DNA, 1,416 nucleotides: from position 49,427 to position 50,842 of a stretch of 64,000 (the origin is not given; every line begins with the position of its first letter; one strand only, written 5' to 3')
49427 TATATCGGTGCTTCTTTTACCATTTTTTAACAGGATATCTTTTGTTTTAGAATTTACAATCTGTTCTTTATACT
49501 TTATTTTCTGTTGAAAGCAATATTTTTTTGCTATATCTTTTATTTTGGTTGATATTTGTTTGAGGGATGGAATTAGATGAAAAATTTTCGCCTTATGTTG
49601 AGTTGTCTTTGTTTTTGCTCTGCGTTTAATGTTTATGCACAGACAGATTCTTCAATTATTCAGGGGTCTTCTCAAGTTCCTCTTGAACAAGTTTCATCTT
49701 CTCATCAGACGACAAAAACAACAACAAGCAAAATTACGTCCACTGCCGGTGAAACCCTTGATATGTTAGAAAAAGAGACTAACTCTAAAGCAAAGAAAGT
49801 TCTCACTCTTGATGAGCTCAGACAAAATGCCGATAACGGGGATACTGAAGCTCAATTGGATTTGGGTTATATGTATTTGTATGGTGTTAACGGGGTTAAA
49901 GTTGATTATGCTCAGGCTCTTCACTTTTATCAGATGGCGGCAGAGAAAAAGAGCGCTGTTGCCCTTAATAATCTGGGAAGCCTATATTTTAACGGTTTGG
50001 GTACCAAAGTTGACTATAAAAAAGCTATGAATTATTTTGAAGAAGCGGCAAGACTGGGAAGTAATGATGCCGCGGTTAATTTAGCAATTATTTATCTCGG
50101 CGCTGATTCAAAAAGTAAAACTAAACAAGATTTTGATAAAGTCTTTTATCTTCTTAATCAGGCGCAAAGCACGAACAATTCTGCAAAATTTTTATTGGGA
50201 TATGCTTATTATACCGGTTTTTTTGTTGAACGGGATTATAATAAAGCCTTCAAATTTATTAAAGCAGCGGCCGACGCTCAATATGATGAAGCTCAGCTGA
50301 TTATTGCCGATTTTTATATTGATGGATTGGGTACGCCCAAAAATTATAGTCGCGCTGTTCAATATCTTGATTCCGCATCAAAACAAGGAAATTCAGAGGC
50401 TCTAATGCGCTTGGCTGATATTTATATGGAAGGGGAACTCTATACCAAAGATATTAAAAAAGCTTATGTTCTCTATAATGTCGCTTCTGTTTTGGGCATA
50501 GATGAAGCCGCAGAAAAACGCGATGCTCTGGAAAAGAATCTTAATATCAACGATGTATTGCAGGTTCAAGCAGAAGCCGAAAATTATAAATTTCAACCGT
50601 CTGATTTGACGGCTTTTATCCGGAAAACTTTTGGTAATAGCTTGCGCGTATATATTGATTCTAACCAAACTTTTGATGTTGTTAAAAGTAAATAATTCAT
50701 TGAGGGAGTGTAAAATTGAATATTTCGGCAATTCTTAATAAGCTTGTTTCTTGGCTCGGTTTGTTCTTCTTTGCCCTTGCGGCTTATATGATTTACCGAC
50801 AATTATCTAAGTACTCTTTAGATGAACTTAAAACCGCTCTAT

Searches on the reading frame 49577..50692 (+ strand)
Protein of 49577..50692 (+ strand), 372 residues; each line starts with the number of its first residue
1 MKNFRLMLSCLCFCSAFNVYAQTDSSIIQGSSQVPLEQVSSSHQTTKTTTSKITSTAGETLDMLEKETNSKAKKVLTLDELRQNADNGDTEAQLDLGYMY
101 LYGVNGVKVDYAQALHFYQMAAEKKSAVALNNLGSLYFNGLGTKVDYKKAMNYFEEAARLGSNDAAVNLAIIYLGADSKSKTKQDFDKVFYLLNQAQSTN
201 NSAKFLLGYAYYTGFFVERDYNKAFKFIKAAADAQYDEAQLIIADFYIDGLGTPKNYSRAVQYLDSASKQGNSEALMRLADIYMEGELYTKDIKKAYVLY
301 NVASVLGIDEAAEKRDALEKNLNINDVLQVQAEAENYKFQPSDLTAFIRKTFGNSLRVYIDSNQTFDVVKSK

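Call 38: find_encoding_contigs(protein=window:49577-50692:+, flank=10000, max_places=1)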
Protein window:49577-50692:+ (372 aa): 10 contigs read that carry it; 1 place shown.
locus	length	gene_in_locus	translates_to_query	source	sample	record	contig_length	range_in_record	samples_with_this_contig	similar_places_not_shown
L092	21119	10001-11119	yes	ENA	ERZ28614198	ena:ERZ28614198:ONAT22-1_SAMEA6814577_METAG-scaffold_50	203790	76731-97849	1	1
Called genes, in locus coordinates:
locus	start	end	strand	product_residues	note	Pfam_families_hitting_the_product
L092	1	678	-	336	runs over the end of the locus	PF00730:HhH-GPD, PF14815:NUDIX_4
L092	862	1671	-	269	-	PF02673:BacA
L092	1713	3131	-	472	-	PF13742:tRNA_anti_2, PF01336:tRNA_anti-codon, PF02601:Exonuc_VII_L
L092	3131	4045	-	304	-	PF02881:SRP54_N, PF06414:Zeta_toxin (weak), PF13604:AAA_30 (weak), PF20720:nSTAND3 (faint), PF00448:SRP54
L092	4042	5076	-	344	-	PF00919:UPF0004, PF04055:Radical_SAM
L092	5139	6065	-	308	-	PF01501:Glyco_transf_8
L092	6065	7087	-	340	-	PF01501:Glyco_transf_8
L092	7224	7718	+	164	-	PF04608:PgpA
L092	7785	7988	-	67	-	-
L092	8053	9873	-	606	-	PF02463:SMC_N (faint), PF00005:ABC_tran, PF00006:ATP-synt_ab (faint), PF07728:AAA_5 (faint), PF13191:AAA_16 (faint), PF13304:AAA_21 (weak), PF00005:ABC_tran, PF16326:ABC_tran_CTD, +3 more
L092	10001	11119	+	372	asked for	PF08238:Sel1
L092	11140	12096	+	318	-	PF03706:LPG_synthase_TM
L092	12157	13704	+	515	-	-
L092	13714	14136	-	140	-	PF01741:MscL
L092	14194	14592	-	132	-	PF02033:RBFA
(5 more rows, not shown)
